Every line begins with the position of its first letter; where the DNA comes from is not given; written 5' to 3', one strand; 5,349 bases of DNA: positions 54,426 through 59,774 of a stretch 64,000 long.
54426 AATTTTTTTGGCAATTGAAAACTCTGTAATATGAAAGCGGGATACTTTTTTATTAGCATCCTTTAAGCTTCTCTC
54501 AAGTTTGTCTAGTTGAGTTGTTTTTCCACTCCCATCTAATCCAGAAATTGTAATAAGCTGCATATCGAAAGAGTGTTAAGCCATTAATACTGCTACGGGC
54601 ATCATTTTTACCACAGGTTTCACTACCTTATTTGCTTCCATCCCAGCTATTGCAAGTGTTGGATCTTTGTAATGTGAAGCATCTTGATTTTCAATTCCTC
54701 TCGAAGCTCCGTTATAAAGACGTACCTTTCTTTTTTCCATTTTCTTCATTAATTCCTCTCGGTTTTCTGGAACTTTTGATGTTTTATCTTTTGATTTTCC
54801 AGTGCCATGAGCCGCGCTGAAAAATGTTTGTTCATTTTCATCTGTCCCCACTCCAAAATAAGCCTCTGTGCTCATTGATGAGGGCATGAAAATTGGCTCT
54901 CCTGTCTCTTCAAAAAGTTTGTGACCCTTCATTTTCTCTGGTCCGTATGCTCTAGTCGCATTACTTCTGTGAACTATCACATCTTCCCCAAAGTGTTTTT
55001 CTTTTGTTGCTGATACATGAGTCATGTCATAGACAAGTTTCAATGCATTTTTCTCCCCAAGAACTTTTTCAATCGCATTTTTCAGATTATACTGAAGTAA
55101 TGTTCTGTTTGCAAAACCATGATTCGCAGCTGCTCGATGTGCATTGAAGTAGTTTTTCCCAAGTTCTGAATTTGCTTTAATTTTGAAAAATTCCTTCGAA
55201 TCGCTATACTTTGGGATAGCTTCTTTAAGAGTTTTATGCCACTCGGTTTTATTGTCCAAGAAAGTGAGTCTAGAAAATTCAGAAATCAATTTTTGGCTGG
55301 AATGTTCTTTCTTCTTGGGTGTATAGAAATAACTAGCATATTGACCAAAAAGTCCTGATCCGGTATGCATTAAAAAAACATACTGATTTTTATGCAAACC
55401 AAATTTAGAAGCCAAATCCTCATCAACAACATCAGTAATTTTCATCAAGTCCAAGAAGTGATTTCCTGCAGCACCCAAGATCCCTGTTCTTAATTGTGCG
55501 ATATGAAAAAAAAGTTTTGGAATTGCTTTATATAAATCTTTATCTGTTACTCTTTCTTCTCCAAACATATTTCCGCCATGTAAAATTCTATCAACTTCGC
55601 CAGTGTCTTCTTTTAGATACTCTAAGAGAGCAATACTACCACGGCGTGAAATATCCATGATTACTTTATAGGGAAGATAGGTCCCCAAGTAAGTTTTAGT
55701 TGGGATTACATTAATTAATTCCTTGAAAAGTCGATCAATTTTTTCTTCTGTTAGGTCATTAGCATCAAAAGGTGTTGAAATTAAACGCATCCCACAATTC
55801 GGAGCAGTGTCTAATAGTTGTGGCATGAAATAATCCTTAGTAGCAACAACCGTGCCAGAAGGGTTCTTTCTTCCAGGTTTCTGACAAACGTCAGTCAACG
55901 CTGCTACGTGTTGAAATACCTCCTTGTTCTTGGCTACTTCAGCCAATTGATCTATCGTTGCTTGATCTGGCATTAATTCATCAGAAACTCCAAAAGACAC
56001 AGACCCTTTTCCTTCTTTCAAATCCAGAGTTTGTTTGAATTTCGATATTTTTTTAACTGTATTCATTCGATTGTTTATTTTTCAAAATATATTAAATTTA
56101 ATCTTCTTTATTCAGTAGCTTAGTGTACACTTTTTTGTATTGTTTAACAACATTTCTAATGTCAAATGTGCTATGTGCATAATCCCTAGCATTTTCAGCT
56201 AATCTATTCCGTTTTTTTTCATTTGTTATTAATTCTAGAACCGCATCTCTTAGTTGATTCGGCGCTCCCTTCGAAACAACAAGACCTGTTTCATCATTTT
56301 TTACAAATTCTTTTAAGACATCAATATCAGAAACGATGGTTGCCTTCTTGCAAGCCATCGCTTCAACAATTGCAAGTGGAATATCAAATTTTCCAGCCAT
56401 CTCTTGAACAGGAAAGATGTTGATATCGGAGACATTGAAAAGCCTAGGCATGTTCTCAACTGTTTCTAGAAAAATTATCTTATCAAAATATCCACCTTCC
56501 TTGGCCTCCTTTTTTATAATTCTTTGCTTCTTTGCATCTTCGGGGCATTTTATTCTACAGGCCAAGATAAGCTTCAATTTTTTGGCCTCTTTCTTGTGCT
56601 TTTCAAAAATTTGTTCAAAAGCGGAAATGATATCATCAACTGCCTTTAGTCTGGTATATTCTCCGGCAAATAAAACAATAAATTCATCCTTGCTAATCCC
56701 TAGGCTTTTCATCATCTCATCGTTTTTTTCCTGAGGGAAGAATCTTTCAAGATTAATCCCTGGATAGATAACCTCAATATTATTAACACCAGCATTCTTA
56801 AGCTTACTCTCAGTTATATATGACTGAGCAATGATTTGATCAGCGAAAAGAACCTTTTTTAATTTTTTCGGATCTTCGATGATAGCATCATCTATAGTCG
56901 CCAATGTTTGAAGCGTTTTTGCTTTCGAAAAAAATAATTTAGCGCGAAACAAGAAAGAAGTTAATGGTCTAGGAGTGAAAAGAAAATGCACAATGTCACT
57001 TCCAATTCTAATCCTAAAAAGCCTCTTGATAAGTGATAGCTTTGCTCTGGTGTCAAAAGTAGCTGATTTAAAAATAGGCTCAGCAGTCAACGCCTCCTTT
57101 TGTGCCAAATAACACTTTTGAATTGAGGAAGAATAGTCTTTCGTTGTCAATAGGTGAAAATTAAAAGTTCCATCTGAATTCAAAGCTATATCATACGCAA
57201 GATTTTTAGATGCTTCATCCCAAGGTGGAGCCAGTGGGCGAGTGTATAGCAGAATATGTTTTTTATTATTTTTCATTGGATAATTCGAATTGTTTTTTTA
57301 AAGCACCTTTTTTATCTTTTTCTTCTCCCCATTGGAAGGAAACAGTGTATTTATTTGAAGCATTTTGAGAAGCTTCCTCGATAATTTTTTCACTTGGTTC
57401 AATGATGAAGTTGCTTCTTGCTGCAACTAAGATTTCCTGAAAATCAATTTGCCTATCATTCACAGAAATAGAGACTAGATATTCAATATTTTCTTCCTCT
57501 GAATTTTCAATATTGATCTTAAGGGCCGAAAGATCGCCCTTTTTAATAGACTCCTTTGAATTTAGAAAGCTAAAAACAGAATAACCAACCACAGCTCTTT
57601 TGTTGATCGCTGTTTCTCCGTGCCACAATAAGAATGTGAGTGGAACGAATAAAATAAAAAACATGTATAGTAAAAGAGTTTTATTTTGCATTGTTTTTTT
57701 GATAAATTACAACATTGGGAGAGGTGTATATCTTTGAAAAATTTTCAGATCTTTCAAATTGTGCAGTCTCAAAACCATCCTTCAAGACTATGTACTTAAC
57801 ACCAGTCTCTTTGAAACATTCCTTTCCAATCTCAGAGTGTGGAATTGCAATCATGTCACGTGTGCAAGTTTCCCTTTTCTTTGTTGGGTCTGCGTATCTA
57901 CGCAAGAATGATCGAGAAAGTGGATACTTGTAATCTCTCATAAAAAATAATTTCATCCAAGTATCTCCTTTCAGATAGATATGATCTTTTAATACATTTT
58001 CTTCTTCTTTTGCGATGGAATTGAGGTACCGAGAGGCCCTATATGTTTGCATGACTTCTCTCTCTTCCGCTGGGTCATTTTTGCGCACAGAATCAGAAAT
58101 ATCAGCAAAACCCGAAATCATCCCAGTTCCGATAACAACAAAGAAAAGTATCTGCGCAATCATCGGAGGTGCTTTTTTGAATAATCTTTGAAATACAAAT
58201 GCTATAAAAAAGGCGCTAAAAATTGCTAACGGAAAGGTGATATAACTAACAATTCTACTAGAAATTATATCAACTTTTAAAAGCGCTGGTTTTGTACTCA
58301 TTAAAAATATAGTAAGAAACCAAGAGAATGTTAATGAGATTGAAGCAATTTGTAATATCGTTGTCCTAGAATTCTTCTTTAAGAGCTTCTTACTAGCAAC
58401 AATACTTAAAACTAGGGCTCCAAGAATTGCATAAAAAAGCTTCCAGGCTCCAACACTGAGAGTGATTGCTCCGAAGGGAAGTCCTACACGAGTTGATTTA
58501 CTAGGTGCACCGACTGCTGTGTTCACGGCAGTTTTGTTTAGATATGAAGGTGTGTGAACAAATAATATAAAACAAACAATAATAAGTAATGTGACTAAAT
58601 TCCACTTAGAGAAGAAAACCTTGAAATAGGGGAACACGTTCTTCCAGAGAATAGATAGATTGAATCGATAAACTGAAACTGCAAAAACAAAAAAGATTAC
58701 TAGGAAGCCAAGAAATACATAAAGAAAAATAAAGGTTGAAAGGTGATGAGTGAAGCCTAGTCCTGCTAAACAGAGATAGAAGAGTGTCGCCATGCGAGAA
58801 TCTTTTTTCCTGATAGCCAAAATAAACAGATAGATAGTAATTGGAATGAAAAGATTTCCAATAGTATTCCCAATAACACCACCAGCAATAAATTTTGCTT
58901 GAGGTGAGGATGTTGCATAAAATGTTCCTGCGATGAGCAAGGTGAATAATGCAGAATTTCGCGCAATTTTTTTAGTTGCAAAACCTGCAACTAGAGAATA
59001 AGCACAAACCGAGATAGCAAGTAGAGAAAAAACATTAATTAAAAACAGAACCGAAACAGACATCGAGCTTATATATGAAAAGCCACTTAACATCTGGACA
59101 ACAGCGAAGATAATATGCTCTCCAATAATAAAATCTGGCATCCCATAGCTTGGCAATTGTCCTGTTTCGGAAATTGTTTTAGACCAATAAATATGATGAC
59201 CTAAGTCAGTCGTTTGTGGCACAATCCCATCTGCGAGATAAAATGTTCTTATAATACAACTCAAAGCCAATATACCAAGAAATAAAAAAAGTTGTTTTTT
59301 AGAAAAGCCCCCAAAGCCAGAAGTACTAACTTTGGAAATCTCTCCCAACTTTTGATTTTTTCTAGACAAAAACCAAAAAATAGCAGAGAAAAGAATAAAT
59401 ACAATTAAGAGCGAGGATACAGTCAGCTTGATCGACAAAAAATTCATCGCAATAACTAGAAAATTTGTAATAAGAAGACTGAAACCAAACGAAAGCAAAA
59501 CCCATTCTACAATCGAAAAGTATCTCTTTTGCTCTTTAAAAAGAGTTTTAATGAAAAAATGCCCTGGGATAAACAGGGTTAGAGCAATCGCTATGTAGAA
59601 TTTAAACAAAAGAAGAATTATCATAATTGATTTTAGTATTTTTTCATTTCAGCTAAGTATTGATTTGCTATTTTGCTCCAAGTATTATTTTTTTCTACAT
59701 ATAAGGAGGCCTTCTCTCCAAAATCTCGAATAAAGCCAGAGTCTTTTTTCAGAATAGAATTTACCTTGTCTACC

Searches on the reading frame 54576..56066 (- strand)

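Call 33: search_protein_families(library=pfam, proteins=[window:54576-56066:-], max_evalue=0.001)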
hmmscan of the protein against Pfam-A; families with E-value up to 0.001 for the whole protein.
window:54576-56066:- (496 aa): 1 family
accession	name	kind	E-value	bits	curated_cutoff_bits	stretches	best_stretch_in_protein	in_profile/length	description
PF01139.22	RtcB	-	6.8e-62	210.5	27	1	40-494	1-424/426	tRNA-splicing ligase RtcB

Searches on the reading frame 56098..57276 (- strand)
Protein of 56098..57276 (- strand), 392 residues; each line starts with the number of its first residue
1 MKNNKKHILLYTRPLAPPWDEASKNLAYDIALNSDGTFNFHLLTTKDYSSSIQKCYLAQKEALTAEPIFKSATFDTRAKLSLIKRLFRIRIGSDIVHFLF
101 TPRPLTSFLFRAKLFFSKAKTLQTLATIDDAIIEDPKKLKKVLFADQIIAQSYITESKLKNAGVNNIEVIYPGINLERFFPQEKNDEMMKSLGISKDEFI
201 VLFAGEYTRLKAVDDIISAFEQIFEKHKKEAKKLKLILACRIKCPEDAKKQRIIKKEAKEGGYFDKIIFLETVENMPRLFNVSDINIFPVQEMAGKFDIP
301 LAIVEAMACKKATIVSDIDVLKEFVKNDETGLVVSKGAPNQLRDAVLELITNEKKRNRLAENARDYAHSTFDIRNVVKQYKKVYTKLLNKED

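Call 33: search_protein_families(library=pfam, proteins=[window:56098-57276:-], max_evalue=0.001)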
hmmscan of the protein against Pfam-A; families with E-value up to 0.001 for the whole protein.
window:56098-57276:- (392 aa): 4 families
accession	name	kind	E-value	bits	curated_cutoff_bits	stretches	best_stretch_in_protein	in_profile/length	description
PF00534.26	Glycos_transf_1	-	4e-26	92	26.4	1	186-365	3-171/172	Glycosyl transferases group 1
PF13692.12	Glyco_trans_1_4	-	1.3e-20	74.5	27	1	199-352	2-142/142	Glycosyl transferases group 1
PF13524.12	Glyco_trans_1_2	-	3.4e-07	30.8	25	1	274-380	36-142/144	Glycosyl transferase-like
PF13439.12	Glyco_transf_4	-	0.00031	21.2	28.5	1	67-178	49-170/170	Glycosyltransferase Family 4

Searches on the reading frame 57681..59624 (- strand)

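Call 33: search_protein_families(library=pfam, proteins=[window:57681-59624:-], max_evalue=0.001)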
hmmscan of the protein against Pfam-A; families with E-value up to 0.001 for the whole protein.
window:57681-59624:- (647 aa): 2 families
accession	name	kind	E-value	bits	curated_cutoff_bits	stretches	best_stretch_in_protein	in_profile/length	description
PF07760.16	DUF1616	-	2.2e-08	34.1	31.6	1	7-85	22-111/307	Protein of unknown function (DUF1616)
PF20176.3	DUF6541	-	0.00011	21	29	1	40-398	21-390/646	Family of unknown function (DUF6541)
